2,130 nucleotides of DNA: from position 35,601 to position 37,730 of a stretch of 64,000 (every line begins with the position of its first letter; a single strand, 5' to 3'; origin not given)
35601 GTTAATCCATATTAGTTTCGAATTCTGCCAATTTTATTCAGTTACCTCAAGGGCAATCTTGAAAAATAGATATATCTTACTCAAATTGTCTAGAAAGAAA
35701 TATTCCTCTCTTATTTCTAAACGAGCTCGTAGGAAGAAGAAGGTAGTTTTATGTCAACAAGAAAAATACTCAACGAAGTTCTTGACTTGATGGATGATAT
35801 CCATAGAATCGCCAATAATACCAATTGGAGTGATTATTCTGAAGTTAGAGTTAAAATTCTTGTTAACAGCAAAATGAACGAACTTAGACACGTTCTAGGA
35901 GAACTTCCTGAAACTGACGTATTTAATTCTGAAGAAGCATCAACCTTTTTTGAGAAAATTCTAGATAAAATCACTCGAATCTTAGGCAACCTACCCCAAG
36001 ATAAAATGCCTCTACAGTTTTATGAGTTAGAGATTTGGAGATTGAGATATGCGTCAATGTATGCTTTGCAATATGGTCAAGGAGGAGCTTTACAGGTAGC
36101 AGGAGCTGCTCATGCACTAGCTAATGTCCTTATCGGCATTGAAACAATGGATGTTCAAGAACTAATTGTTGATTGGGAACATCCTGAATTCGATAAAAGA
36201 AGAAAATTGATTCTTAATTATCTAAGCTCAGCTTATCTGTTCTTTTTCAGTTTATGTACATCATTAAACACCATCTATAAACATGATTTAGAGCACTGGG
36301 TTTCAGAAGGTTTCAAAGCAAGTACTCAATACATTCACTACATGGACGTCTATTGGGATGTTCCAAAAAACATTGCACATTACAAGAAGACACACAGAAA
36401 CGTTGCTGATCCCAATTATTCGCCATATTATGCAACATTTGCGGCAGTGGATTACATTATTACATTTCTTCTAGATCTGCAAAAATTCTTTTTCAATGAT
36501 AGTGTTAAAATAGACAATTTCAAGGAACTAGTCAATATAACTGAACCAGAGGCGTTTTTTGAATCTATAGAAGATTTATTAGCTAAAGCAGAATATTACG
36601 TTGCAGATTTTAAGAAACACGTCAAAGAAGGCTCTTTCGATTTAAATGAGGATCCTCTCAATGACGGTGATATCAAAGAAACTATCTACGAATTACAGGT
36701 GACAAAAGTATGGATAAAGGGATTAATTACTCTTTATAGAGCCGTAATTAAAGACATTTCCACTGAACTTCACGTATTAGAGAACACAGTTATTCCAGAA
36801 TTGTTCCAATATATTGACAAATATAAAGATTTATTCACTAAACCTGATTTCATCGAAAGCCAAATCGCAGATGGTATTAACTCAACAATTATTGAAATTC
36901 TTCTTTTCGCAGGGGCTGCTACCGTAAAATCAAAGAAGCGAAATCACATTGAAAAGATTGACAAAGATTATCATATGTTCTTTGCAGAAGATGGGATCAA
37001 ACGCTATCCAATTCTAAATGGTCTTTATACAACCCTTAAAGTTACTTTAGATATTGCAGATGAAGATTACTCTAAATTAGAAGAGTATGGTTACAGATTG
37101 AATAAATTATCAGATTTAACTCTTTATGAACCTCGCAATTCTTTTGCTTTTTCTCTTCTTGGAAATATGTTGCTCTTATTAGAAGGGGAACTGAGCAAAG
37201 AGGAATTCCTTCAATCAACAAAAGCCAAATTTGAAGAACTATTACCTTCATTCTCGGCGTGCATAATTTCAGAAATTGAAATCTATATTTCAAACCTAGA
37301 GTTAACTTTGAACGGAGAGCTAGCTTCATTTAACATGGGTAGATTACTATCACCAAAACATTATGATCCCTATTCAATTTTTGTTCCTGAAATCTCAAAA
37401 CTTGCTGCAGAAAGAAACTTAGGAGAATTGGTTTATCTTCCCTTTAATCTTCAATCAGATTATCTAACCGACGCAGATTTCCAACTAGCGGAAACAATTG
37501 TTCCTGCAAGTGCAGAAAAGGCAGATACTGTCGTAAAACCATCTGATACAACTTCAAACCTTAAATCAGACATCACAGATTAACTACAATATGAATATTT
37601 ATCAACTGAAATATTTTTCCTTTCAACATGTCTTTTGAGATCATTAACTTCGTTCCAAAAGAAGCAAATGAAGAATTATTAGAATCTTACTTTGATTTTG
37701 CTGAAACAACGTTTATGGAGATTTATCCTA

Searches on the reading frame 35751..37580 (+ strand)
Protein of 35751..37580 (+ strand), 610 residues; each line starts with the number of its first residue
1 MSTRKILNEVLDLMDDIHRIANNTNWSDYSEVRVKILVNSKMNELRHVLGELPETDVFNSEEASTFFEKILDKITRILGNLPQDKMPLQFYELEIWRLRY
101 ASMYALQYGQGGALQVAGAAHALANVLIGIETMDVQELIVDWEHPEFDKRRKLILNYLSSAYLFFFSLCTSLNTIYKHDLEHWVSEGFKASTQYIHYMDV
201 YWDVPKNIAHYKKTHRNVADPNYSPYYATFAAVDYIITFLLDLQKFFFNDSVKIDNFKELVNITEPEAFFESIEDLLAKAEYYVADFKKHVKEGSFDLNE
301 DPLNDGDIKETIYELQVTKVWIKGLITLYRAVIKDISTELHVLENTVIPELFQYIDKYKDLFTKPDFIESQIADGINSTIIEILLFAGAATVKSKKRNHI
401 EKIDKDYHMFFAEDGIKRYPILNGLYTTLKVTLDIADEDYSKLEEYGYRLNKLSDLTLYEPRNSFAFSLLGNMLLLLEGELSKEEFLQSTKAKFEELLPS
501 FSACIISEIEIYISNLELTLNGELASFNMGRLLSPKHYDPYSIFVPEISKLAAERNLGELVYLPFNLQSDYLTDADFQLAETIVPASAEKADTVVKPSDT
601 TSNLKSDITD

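Call 54: search_protein_families(library=pfam, proteins=[window:35751-37580:+], max_evalue=0.00001)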
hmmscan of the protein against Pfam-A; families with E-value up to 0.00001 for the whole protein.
window:35751-37580:+ (610 aa): 0 families

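Call 65: search_protein_families(library=pfam, proteins=[window:35751-37580:+], max_evalue=0.1)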
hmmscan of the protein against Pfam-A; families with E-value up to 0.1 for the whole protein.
window:35751-37580:+ (610 aa): 1 family
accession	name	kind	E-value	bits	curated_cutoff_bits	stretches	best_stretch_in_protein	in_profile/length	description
PF16767.10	KinB_sensor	-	0.089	13.7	27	0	382-411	49-78/122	Sensor domain of alginate biosynthesis sensor protein KinB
